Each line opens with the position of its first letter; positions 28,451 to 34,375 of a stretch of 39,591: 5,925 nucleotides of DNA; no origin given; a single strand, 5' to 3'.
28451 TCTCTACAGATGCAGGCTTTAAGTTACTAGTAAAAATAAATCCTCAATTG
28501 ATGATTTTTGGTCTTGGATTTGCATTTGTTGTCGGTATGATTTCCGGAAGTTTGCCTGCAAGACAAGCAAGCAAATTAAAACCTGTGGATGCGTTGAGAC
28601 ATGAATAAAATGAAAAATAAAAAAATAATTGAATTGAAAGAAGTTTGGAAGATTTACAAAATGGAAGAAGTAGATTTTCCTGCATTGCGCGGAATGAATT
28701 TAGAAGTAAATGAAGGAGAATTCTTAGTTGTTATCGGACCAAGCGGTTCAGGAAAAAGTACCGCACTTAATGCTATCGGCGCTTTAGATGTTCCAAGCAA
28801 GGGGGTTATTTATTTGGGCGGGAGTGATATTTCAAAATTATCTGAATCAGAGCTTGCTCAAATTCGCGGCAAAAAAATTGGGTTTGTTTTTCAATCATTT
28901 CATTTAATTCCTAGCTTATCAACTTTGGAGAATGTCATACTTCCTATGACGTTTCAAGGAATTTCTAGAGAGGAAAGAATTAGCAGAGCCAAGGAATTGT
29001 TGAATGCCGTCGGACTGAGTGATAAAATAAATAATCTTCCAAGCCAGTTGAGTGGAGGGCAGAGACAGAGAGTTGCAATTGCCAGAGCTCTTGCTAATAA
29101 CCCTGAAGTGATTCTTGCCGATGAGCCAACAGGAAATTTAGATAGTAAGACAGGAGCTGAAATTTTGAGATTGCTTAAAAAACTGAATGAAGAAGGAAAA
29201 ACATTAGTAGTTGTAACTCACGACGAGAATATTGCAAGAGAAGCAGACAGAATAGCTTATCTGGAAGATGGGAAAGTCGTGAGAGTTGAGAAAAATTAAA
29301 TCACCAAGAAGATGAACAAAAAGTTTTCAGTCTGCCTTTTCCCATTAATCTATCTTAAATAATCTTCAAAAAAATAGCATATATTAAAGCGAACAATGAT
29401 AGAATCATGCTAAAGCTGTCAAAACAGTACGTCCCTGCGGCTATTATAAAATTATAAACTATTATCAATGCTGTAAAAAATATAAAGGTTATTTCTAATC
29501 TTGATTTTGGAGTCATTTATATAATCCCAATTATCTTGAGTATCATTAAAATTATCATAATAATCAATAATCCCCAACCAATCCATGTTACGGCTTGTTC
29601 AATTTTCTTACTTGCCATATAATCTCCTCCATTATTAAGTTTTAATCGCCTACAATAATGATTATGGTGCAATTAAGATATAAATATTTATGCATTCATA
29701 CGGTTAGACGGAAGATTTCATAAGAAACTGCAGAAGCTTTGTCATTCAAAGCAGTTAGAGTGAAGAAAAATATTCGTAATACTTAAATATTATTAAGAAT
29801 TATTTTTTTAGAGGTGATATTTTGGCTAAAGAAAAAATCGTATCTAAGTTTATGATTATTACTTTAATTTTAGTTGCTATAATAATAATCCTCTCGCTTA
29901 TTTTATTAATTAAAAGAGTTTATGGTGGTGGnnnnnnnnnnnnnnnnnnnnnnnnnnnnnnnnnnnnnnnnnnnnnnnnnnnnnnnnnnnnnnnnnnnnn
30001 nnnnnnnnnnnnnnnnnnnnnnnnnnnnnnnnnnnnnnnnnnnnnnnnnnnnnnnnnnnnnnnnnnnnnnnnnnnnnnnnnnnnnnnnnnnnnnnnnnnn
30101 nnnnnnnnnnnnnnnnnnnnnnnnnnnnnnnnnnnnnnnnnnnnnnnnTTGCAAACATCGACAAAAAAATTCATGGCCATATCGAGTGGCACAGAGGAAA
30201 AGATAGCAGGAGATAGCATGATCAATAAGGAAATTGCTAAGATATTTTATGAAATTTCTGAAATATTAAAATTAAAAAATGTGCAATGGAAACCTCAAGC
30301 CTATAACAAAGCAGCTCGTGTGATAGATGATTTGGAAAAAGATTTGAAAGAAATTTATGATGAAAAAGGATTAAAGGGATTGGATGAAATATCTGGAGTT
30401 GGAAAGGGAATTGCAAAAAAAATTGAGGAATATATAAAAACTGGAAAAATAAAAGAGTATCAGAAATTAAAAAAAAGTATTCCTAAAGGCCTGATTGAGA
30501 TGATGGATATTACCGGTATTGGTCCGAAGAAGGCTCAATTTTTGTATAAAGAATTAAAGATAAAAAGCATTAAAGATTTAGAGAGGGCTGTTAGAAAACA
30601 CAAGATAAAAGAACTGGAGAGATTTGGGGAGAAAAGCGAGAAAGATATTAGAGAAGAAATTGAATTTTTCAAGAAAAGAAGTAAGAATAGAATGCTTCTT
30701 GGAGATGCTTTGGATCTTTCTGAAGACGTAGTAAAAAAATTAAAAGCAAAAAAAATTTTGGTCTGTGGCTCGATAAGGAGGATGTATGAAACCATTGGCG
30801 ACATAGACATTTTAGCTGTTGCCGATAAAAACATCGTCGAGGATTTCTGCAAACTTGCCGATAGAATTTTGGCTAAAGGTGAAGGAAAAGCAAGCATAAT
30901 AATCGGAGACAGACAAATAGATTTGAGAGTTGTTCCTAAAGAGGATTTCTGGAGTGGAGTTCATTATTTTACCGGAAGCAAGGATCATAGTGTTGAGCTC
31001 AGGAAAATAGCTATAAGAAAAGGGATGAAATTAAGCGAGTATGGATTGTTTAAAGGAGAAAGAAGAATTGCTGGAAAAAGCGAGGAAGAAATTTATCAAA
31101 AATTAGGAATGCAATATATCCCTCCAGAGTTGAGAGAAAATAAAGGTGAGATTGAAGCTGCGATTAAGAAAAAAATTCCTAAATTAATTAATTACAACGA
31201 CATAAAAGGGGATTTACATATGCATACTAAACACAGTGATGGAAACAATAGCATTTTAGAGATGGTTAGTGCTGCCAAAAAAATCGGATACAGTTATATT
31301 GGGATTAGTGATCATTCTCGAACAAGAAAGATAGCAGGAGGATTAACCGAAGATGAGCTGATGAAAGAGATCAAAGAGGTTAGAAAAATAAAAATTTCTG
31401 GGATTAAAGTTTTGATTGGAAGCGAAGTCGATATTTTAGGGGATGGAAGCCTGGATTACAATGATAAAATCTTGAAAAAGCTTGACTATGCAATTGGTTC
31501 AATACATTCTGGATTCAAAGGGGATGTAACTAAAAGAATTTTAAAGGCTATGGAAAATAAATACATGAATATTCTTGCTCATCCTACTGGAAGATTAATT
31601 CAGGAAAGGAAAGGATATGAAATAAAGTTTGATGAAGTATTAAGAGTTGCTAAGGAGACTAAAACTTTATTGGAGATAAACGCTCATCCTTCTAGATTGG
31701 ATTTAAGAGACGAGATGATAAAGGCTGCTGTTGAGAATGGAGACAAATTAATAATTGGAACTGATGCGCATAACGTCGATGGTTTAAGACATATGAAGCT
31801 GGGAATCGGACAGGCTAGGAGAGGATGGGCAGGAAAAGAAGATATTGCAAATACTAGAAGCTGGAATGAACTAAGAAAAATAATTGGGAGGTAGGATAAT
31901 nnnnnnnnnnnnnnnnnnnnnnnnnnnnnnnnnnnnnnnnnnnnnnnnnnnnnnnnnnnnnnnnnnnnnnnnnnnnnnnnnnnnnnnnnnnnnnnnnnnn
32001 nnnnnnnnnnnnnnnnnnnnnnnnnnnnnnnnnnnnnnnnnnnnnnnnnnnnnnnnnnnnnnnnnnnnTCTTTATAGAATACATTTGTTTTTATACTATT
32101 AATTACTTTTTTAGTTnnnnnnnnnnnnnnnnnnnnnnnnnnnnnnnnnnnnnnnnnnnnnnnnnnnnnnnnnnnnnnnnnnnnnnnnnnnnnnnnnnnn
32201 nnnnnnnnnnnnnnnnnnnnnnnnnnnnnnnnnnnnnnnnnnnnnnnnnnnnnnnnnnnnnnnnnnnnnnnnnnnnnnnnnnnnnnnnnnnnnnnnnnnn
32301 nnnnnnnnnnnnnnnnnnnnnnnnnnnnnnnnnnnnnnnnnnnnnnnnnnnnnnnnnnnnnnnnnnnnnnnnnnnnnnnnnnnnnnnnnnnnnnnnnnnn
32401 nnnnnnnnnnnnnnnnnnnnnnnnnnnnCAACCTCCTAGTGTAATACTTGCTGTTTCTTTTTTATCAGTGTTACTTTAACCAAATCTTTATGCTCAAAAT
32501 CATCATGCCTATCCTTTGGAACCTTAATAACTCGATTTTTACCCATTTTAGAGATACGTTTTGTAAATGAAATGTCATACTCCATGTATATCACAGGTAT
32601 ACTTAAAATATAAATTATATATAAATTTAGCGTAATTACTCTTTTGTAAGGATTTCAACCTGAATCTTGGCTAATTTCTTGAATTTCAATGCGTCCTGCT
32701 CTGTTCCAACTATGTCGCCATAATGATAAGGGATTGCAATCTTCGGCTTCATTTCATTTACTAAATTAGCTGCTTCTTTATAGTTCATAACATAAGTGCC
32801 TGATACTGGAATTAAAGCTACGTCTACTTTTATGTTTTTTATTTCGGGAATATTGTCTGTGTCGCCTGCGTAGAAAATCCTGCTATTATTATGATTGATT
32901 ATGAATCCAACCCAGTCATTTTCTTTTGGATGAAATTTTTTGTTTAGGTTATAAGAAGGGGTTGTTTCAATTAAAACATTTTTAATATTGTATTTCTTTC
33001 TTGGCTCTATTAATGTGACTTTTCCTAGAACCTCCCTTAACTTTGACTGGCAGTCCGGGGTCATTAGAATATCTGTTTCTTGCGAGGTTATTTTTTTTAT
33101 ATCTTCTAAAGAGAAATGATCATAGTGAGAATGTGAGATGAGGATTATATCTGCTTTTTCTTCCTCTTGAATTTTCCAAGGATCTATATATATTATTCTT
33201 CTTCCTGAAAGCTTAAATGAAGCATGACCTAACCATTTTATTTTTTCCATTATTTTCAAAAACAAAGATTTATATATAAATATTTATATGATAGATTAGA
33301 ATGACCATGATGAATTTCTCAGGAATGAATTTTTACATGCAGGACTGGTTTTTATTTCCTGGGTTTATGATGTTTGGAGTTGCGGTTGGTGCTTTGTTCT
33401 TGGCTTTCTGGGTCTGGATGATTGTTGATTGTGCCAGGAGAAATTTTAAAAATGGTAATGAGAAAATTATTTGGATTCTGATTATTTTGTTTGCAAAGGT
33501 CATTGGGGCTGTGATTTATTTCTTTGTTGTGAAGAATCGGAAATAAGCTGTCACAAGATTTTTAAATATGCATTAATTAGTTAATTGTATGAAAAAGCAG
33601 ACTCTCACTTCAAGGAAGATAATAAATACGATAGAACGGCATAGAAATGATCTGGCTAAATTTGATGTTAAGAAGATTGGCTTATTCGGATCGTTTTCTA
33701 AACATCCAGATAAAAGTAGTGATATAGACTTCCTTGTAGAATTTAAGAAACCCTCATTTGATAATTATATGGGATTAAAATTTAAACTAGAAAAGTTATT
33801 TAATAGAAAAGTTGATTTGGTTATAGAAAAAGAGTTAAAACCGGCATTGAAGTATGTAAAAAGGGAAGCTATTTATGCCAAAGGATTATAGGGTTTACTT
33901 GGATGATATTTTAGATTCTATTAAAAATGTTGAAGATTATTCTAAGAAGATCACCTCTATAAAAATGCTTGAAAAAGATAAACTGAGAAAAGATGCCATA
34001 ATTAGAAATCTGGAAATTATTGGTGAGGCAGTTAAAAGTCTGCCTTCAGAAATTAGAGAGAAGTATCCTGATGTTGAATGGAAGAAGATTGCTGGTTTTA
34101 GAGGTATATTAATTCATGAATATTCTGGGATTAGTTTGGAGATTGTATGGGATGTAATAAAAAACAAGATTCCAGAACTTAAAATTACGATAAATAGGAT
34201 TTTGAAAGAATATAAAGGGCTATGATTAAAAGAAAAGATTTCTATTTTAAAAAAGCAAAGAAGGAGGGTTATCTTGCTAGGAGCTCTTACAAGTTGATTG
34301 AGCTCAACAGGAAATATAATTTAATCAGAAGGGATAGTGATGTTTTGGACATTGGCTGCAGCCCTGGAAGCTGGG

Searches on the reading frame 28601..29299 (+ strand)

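Call 55: search_protein_families(library=pfam, proteins=[window:28601-29299:+], max_evalue=0.001)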
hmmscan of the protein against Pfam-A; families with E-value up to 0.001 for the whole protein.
window:28601-29299:+ (232 aa): 8 families
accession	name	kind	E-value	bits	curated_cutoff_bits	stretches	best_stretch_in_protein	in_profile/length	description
PF00005.33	ABC_tran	-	2.1e-34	119.5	25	1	29-177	1-136/137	ABC transporter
PF02463.25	SMC_N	-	1.5e-08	34.8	40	1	131-219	124-209/220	RecF/RecN/SMC N terminal domain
PF13304.12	AAA_21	-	1.8e-08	35.3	27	0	41-62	1-22/304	AAA domain, putative AbiEii toxin, Type IV TA system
PF25199.1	nSTAND_NTPase5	-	4.8e-06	26.9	34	1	37-96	39-101/145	Novel STAND NTPase 5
PF13555.12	AAA_29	-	1.2e-05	25.4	27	1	32-68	15-51/61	P-loop containing region of AAA domain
PF13191.12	AAA_16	-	0.00031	21.7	32.6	0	37-75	20-61/167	AAA ATPase domain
PF13401.12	AAA_22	-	0.00034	21.4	27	0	39-92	5-33/130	AAA domain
PF20720.3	nSTAND3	-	0.00089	19.4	27.2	0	36-59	14-37/155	Novel STAND NTPase 3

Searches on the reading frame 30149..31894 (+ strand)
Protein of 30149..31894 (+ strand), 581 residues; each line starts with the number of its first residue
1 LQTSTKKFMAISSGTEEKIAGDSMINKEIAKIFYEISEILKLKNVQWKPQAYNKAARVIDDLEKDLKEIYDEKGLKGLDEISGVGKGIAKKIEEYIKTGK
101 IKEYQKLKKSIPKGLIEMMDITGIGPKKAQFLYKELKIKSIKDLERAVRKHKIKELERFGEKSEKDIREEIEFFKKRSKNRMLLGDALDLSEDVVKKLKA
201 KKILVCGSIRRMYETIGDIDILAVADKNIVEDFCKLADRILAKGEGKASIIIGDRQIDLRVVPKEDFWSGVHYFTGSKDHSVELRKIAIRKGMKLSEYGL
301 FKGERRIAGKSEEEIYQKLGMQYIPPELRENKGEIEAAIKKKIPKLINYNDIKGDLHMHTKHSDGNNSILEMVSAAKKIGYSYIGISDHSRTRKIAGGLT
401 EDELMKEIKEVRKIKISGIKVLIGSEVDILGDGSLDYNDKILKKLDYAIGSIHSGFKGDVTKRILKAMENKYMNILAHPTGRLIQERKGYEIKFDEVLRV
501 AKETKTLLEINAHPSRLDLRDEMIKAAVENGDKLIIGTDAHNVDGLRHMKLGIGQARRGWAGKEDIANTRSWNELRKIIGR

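Call 55: search_protein_families(library=pfam, proteins=[window:30149-31894:+], max_evalue=0.001)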
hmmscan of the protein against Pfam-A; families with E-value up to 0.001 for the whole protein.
window:30149-31894:+ (581 aa): 6 families
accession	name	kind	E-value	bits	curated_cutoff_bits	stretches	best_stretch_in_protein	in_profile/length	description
PF14791.11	DNA_pol_B_thumb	-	3.6e-25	88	25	1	271-330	2-63/63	DNA polymerase beta thumb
PF02811.25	PHP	-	3.3e-16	60.5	26.4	1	355-513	1-164/164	PHP domain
PF14716.13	HHH_8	-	6e-15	55.8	30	1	24-100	1-72/73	Helix-hairpin-helix domain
PF14520.12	HHH_5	-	7.1e-10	39.7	27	1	117-171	3-55/57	Helix-hairpin-helix domain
PF10391.15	DNA_pol_lambd_f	-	8.5e-05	22.7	29.8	0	117-152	2-35/51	Fingers domain of DNA polymerase lambda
PF14792.12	DNA_pol_B_palm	-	0.00019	22.1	25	1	199-276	23-97/113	DNA polymerase beta palm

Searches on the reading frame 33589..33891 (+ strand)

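Call 55: search_protein_families(library=pfam, proteins=[window:33589-33891:+], max_evalue=0.001)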
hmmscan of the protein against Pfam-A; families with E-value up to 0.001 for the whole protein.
window:33589-33891:+ (100 aa): 2 families
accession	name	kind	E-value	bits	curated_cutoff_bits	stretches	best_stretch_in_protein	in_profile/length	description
PF01909.29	NTP_transf_2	-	7.4e-12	45.9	21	1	16-92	2-84/93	Nucleotidyltransferase domain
PF18765.7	Polbeta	-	1.3e-10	41.8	26.9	1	23-89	11-78/93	Polymerase beta, Nucleotidyltransferase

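Call 82: search_protein_families(library=padloc, proteins=[window:33589-33891:+], max_evalue=0.001)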
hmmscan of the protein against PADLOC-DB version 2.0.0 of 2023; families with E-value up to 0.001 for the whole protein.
window:33589-33891:+ (100 aa): 5 families
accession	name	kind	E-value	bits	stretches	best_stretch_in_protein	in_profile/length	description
PDLC04906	PDC-S09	-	4e-28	95.7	1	7-96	3-97/98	-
PDLC04904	PDC-S09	-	1.5e-19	68.1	1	9-97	7-98/104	-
PDLC04905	PDC-S09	-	1.8e-19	67.9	1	13-91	7-88/101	-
PDLC04902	PDC-S09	-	9.2e-17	59.2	1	15-91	9-89/97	-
PDLC04903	PDC-S09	-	0.00036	18.8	1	5-60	4-59/108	-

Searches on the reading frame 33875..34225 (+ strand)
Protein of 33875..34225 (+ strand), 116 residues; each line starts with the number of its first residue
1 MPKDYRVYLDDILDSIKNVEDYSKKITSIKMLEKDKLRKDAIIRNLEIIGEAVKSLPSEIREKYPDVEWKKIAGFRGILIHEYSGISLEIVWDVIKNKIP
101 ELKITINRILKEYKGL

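Call 55: search_protein_families(library=pfam, proteins=[window:33875-34225:+], max_evalue=0.001)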
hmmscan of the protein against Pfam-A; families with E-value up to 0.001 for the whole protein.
window:33875-34225:+ (116 aa): 1 family
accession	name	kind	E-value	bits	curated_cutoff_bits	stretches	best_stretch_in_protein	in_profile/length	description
PF01934.22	HepT-like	-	1.2e-28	99.7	23.5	1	12-109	1-120/120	Ribonuclease HepT-like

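Call 82: search_protein_families(library=padloc, proteins=[window:33875-34225:+], max_evalue=0.001)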
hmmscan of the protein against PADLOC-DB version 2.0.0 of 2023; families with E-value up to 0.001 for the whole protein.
window:33875-34225:+ (116 aa): 0 families
